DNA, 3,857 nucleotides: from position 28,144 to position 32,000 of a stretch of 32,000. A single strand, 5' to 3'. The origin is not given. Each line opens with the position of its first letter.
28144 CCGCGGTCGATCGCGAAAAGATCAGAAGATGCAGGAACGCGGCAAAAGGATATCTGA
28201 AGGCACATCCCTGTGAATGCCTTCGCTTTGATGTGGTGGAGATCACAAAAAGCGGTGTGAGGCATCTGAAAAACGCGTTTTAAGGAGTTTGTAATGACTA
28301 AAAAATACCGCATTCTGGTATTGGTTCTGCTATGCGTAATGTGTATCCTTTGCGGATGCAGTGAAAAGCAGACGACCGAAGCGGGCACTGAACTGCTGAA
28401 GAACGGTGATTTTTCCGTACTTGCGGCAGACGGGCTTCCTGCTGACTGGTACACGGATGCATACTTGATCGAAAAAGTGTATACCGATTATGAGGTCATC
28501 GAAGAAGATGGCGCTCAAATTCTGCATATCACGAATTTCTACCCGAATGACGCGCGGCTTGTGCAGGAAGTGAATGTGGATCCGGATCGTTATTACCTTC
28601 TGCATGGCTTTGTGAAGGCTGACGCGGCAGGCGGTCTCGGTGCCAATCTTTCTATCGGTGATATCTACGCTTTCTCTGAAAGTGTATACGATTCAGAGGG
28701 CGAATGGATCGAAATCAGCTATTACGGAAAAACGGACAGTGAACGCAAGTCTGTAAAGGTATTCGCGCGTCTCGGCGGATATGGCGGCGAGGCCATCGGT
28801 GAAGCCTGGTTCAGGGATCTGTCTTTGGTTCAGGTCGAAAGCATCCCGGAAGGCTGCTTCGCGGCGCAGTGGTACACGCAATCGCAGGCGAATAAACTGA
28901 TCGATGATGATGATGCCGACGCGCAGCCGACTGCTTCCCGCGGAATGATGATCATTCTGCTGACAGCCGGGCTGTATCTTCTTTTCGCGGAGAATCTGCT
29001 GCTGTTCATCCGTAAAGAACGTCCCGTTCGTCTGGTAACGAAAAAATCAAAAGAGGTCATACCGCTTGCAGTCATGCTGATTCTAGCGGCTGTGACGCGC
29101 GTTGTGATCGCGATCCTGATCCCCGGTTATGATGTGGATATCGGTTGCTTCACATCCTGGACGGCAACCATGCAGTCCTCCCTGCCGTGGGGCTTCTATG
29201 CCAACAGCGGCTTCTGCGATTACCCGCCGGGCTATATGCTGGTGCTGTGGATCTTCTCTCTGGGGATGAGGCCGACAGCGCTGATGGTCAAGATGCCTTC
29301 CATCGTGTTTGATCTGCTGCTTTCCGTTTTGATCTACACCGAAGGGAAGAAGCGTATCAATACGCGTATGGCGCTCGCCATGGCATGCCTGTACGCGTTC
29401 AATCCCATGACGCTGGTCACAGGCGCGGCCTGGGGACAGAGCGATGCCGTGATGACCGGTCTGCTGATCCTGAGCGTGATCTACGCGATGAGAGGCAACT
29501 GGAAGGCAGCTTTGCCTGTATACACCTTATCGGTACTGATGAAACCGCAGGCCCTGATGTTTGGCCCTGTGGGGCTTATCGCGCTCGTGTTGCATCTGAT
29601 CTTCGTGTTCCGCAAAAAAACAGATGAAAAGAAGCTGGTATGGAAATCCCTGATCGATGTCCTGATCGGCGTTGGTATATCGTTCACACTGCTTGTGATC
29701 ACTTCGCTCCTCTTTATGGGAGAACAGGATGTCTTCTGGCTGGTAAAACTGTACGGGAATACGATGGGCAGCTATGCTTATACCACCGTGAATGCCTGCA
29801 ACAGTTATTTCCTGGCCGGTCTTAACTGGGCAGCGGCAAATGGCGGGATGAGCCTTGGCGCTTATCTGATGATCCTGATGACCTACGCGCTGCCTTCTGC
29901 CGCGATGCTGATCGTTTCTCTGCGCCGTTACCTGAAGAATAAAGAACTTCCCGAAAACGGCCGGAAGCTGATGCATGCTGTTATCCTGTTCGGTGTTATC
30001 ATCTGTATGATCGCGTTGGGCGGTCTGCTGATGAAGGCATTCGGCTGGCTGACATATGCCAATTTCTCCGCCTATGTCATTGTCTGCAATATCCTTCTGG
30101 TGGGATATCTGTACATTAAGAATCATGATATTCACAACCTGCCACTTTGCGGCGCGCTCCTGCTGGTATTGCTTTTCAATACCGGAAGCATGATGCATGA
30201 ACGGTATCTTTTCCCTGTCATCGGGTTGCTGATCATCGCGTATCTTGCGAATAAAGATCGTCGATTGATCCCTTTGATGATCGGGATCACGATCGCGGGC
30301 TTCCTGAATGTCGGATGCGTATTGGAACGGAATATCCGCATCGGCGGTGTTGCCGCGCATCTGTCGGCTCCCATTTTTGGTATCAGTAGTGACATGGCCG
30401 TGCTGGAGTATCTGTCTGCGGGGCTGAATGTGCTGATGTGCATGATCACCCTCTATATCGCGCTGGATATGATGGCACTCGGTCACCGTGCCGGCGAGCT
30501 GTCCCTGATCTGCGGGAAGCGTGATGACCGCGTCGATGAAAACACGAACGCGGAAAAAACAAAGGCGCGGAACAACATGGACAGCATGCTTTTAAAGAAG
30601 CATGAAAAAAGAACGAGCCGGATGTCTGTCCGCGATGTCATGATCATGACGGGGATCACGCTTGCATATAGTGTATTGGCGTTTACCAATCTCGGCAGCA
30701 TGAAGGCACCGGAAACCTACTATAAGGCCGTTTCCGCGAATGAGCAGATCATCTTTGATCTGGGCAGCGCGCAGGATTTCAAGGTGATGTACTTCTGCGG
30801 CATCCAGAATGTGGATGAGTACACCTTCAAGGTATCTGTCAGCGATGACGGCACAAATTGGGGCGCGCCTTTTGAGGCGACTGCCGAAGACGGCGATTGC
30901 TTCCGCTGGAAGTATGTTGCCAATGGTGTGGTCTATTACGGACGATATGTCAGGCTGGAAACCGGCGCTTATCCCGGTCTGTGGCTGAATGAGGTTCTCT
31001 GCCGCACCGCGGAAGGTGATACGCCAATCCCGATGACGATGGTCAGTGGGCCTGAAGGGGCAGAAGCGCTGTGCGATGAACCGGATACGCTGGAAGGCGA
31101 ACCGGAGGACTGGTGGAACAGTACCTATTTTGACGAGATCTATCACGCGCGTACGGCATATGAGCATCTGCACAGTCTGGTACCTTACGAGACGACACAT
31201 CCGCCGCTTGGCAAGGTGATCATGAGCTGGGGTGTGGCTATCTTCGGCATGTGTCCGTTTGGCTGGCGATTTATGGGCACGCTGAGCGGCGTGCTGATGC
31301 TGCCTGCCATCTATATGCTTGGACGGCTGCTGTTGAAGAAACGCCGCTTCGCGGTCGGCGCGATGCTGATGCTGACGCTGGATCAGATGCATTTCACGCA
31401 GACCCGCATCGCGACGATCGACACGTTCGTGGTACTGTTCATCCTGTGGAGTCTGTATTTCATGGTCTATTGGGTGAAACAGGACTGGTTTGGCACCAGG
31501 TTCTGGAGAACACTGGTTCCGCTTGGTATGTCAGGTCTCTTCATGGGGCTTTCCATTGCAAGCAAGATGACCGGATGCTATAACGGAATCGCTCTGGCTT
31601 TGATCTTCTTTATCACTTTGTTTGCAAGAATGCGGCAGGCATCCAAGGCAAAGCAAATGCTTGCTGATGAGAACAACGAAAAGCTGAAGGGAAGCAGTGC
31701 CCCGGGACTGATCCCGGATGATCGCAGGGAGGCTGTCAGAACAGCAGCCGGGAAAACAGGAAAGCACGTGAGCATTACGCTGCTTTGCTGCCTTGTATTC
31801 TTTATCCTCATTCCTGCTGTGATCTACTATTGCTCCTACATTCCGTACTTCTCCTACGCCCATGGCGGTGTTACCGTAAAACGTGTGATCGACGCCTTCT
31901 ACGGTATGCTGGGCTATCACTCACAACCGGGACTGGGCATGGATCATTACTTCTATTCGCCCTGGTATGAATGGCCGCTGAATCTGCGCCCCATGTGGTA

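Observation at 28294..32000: Hidden ORF of at least 1,235 codons: two GT-C glycosyltransferase modules plus two carbohydrate-binding-type modules in one lipoprotein-like polypeptide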

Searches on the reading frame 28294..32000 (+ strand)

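Call 4: search_protein_families(library=pfam, proteins=[window:28294-32000:+], max_evalue=1)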
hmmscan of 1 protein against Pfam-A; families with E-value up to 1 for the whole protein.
window:28294-32000:+ (1235 aa): 4 families
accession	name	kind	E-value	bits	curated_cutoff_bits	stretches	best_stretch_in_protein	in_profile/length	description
PF13231.12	PMT_2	-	2.1e-13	51.2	26.1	2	969-1109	2-133/160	Dolichyl-phosphate-mannose-protein mannosyltransferase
PF02366.24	PMT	-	3.4e-10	40.4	22.7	1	988-1178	82-233/245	Dolichyl-phosphate-mannose-protein mannosyltransferase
PF00754.31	F5_F8_type_C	-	0.0082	16.7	28.2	1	808-889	24-111/127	F5/8 type C domain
PF22633.2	F5_F8_type_C_2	-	0.21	12.7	27.8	1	814-887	17-90/91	NedA-like, galactose-binding domain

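Call 5: search_protein_families(library=ncbifam, proteins=[window:28294-32000:+], max_evalue=1)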
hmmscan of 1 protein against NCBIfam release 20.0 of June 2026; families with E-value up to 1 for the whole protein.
window:28294-32000:+ (1235 aa): 2 families
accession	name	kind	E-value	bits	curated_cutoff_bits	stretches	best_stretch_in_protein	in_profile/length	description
NF058602.1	PrMnsylTfPmt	equivalog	1.4e-08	34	800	1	968-1102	98-235/530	protein O-mannosyltransferase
NF033894.1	Eex_IncN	subfamily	0.29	11.1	33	1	4-28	2-24/65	EexN family lipoprotein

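Call 8: find_homologous_proteins(query=window:28294-32000:+)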
Query window:28294-32000:+ (1235 aa): 475 proteins with E <= 0.001 among 8000 candidates; the best 120 are listed.
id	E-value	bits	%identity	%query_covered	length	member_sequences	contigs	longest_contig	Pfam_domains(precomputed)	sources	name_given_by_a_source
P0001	0.0e+0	2748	96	100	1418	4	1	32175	PF02366.25,PF16192.11,PF13231.13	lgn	-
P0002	0.0e+0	1268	49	100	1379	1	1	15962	PF02366.25,PF16192.11,PF13231.13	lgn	-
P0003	0.0e+0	1261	49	99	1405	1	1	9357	PF02366.25,PF16192.11,PF13231.13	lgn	-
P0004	0.0e+0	1261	50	100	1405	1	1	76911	PF02366.25,PF16192.11,PF13231.13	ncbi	-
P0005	0.0e+0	1247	48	99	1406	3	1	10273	PF02366.25,PF03155.22,PF16192.11,PF13231.13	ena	-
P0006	0.0e+0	1203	56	38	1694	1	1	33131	PF02366.25,PF16192.11,PF13231.13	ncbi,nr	ncbi:MAG: hypothetical protein CW338_00805 [Clostridiales bacterium]|nr:hypothetical protein [Clostr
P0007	0.0e+0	1183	57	35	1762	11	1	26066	PF02366.25,PF16192.11,PF13231.13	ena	-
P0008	0.0e+0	1166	41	73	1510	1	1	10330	PF00754.32,PF02366.25,PF16192.11,PF13231.13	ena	-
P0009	0.0e+0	1149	46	97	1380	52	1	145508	PF02366.25,PF16192.11,PF13231.13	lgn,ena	-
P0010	0.0e+0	1148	46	99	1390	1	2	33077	PF02366.25,PF16192.11,PF13231.13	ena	-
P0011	0.0e+0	1138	49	97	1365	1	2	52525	PF02366.25,PF16192.11,PF13231.13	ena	-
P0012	0.0e+0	1133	46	98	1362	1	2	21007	PF00754.32,PF02366.25,PF16192.11,PF13231.13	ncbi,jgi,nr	ncbi:MAG: phospholipid carrier-dependent glycosyltransferase [Clostridiales bacterium]|nr:phospholip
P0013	0.0e+0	1124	47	97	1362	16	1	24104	PF02366.25,PF16192.11,PF13231.13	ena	-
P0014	0.0e+0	1116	47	97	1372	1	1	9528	PF02366.25,PF16192.11,PF13231.13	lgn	-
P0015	0.0e+0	1116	40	70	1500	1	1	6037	PF00754.32,PF02366.25,PF16192.11,PF13231.13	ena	-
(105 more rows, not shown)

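Call 9: find_encoding_contigs(protein=P0001, flank=10000, max_places=3)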
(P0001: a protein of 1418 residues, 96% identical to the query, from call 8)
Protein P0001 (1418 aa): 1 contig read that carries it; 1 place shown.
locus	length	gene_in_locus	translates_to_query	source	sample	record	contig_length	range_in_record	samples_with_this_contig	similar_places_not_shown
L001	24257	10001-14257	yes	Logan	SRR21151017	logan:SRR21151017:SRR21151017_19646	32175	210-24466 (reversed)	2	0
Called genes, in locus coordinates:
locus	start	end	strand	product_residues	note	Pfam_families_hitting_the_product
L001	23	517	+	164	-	PF12802:MarR_2, PF01047:MarR, PF13601:HTH_34 (weak), PF13730:HTH_36 (faint), PF01325:Fe_dep_repress (weak), PF13412:HTH_24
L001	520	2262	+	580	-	PF00664:ABC_membrane, PF00005:ABC_tran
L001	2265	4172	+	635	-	PF00664:ABC_membrane, PF00005:ABC_tran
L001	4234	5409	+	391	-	PF04851:ResIII (weak), PF00270:DEAD, PF00271:Helicase_C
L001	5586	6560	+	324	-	-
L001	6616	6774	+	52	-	-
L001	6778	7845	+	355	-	PF03786:UxuA, PF01261:AP_endonuc_2 (faint)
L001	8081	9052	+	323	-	PF01926:MMR_HSR1, PF02421:FeoB_N (weak)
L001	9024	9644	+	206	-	PF01351:RNase_HII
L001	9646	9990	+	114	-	PF08378:NERD (weak), PF02021:UPF0102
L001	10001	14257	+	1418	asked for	PF02366:PMT, PF13231:PMT_2, PF16192:PMT_4TMC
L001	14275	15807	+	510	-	PF05362:Lon_C, PF13541:ChlI, PF00493:MCM (faint), PF01078:Mg_chelatase, PF13335:Mg_chelatase_C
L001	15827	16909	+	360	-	PF02481:DNA_processg_A, PF18306:LDcluster4 (faint), PF17782:WHD_DprA (weak)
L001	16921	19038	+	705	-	PF01751:Toprim, PF01131:Topoisom_bac, PF01396:Zn_ribbon_Top1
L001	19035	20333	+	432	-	PF01134:GIDA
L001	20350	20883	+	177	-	PF00227:Proteasome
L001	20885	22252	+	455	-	PF00493:MCM (faint), PF13191:AAA_16 (faint), PF00004:AAA (weak), PF07728:AAA_5 (faint), PF13401:AAA_22 (faint), PF07724:AAA_2, PF00004:AAA (weak)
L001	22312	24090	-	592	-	PF02690:Na_Pi_cotrans, PF01895:PhoU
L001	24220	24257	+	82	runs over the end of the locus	?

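Call 45: search_solved_structures(query=L001:12236-14254:+, max_evalue=0.01, show_alignments=1)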
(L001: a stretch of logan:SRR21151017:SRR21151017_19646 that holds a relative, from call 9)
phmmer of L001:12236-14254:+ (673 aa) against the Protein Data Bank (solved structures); distinct sequences matched with E-value up to 0.01: 1.
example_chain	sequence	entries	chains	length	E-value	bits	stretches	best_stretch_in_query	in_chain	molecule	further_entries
9e61_A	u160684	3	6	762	5.5e-07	31.6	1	460-650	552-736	Dolichyl-phosphate-mannose--protein mannosyltransferase 4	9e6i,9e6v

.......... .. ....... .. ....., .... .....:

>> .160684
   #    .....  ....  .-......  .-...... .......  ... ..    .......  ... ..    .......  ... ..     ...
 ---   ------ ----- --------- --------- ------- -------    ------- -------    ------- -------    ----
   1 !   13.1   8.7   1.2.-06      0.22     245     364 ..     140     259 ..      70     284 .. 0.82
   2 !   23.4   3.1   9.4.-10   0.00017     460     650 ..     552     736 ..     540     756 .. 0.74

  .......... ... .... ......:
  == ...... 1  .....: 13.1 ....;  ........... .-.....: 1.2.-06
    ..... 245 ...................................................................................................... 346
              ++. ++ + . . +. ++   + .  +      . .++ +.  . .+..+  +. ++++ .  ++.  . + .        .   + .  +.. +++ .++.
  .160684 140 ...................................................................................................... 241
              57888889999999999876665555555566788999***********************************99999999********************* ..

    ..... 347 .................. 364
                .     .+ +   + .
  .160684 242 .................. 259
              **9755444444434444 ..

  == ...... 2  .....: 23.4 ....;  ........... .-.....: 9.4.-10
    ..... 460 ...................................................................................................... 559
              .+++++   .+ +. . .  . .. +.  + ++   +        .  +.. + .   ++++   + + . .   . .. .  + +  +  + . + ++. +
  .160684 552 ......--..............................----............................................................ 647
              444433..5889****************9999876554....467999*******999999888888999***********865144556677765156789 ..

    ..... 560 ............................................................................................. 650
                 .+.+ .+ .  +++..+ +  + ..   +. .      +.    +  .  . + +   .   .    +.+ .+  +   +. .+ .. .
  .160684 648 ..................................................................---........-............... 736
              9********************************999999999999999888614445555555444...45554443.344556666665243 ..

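Call 55: predict_structure(alignment_id=A5)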
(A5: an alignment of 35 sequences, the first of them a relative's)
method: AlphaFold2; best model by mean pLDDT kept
length: 673 residues; sequences in the alignment: 35
mean_pLDDT: 82.1   pTM: 0.85
mean pLDDT of the five models: 82.1, 81.0, 80.0, 79.4, 79.0
residues with pLDDT >= 90: 316; 70-90: 217; 50-70: 79; < 50: 61
segments of 3 or more residues with pLDDT < 50: 1-21, 194-201, 469-496
pLDDT, mean of each block of 10 residues (from residue 1): 45 46 51 90 96 77 90 96 93 86 96 92 80 92 92 93 86 96 83 48 77 88 90 89 80 95 93 96 90 82 97 91 91 97 93 93 91 87 75 72 88 95 96 95 91 91 68 43 41 55 68 90 94 78 59 93 78 66 95 91 75 56 75 97 89 81 68 51
secondary structure, 60 per line:
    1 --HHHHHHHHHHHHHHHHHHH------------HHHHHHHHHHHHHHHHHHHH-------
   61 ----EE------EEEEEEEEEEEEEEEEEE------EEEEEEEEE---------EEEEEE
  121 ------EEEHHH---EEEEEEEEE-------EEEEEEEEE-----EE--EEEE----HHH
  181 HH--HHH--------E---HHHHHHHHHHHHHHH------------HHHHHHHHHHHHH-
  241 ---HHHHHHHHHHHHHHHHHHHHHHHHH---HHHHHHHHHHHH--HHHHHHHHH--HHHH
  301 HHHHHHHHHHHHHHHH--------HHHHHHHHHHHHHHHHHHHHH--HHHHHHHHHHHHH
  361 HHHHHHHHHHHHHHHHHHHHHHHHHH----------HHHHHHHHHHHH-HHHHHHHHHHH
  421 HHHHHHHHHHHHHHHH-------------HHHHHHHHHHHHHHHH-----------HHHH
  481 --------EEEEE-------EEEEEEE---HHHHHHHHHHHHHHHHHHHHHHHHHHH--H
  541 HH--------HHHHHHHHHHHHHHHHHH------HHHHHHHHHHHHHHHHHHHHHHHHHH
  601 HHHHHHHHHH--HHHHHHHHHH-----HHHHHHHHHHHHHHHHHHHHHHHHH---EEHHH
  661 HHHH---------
elements in order: H3-21 H34-53 E73-90 E97-105 E115-120 E127-129 E136-144 E152-160 E170-173 H178-182 H200-214 H227-239 H244-268 H272-283 H286-294 H297-316 H325-345 H348-386 H397-408 H410-436 H450-465 H477-480 E489-493 E501-507 H511-537 H551-568 H575-610 H613-622 H628-652 H658-664

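Call 59: fold_search(model_id=the predicted structure, library=pdb)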
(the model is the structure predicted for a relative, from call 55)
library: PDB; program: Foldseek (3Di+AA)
matches with E <= 10: 911; with E <= 0.001: 13
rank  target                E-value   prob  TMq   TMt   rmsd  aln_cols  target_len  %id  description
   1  9i5k_A                5.1e-12  1.00  0.51  0.69   6.1       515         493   16  Structure of the Chaetomium thermophilum Pmt4 homodimer (C2 symmetry) (released 2025-12-24)
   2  9e6i_B                4.7e-09  1.00  0.49  0.46   8.5       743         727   12  Cryo-EM structure of Saccharomyces cerevisiae Pmt4-Ccw5 complex (released 2025-10-15)
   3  9e61_A                5.9e-09  1.00  0.49  0.46   9.6       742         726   12  Cryo-EM structure of Saccharomyces cerevisiae Pmt4 apo form (released 2025-10-15)
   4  9e61_B                5.9e-09  1.00  0.49  0.46   9.1       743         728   12  Cryo-EM structure of Saccharomyces cerevisiae Pmt4 apo form (released 2025-10-15)
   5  9i5l_A                1.5e-08  1.00  0.50  0.48   8.9       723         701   12  Structure of the Chaetomium thermophilum Pmt4 homodimer (C1 symmetry) (released 2025-12-24)
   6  6p25_A                2.3e-08  1.00  0.52  0.48   6.5       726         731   12  Structure of S. cerevisiae protein O-mannosyltransferase Pmt1-Pmt2 complex bound to the sugar donor and a peptide acce (released 2019-07-10)
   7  6p25_B                6.3e-08  1.00  0.51  0.50   6.4       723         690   10  Structure of S. cerevisiae protein O-mannosyltransferase Pmt1-Pmt2 complex bound to the sugar donor and a peptide acce (released 2019-07-10)
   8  5ezm                  2.8e-06  1.00  0.31  0.38  14.7       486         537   15  Crystal Structure of ArnT from Cupriavidus metallidurans in the apo state (released 2016-02-17)
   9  3wak                  4.2e-06  1.00  0.34  0.28  17.8       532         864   15  Crystal structure of the Archaeoglobus fulgidus oligosaccharyltransferase (O29867_ARCFU) in the apo form (released 2013-10-30)
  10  5f15                  6.0e-06  1.00  0.32  0.38  14.9       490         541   14  Crystal Structure of ArnT from Cupriavidus metallidurans bound to Undecaprenyl phosphate (released 2016-02-17)
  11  7e9s_A                6.3e-06  1.00  0.32  0.26  15.9       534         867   15  Archaeal oligosaccharyltransferase AglB from Archaeoglobus fulgidus in complex with an inhibitory peptide and a dolich (released 2021-09-08)
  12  5gmy_A                6.4e-05  1.00  0.34  0.27  19.1       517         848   15  Crystal structure of the Archaeoglobus fulgidus oligosaccharyltransferase (O29867_ARCFU) tethered with an acceptor pep (released 2017-02-01)
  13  7bvf_B                4.0e-04  1.00  0.31  0.21  20.7       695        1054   11  Cryo-EM structure of Mycobacterium tuberculosis arabinosyltransferase EmbA-EmbB-AcpM2 in complex with ethambutol (released 2020-04-29)
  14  7z8b_C                1.1e-02  0.60  0.14  0.10  21.1       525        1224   10  Structure of CRL7FBXW8 reveals coupling with CUL1-RBX1/ROC1 for multi-cullin-RING E3-catalyzed ubiquitin ligation (released 2022-08-24)
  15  5zu5                  1.6e-02  1.00  0.12  0.16   8.4       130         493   18  Crystal structure of a full length alginate lyase with CBM domain (released 2018-06-27)
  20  5zu6                  2.0e-02  1.00  0.10  0.42  11.5       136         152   16  A CBM32 derived from alginate lyase B (AlyB-OU02) (released 2018-06-20)
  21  4a42_B                2.5e-02  1.00  0.12  0.56   6.1       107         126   19  CpGH89CBM32-6 produced by Clostridium perfringens (released 2012-04-04)
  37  4a42_A                4.2e-02  1.00  0.13  0.58   6.1       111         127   18  CpGH89CBM32-6 produced by Clostridium perfringens (released 2012-04-04)
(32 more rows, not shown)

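Call 89: search_protein_families(library=pfam, proteins=[L001:12236-14254:+], max_evalue=0.01)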
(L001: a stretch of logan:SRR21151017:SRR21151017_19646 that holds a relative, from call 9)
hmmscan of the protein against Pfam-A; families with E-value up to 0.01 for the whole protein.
L001:12236-14254:+ (673 aa): 5 families
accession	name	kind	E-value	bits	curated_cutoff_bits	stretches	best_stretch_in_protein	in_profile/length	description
PF16192.10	PMT_4TMC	-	1.3e-21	77.5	32.4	1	465-670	15-202/202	C-terminal four TMM region of protein-O-mannosyltransferase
PF13231.12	PMT_2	-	1.8e-12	48.2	26.1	1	224-364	2-133/160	Dolichyl-phosphate-mannose-protein mannosyltransferase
PF02366.24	PMT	-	1.4e-10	41.6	22.7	1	244-434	83-234/245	Dolichyl-phosphate-mannose-protein mannosyltransferase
PF06024.17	Orf78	-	0.0011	19.7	29.4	0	382-434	30-84/101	Orf78 (ac78)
PF00754.31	F5_F8_type_C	-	0.0037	17.8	28.2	1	63-144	24-111/127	F5/8 type C domain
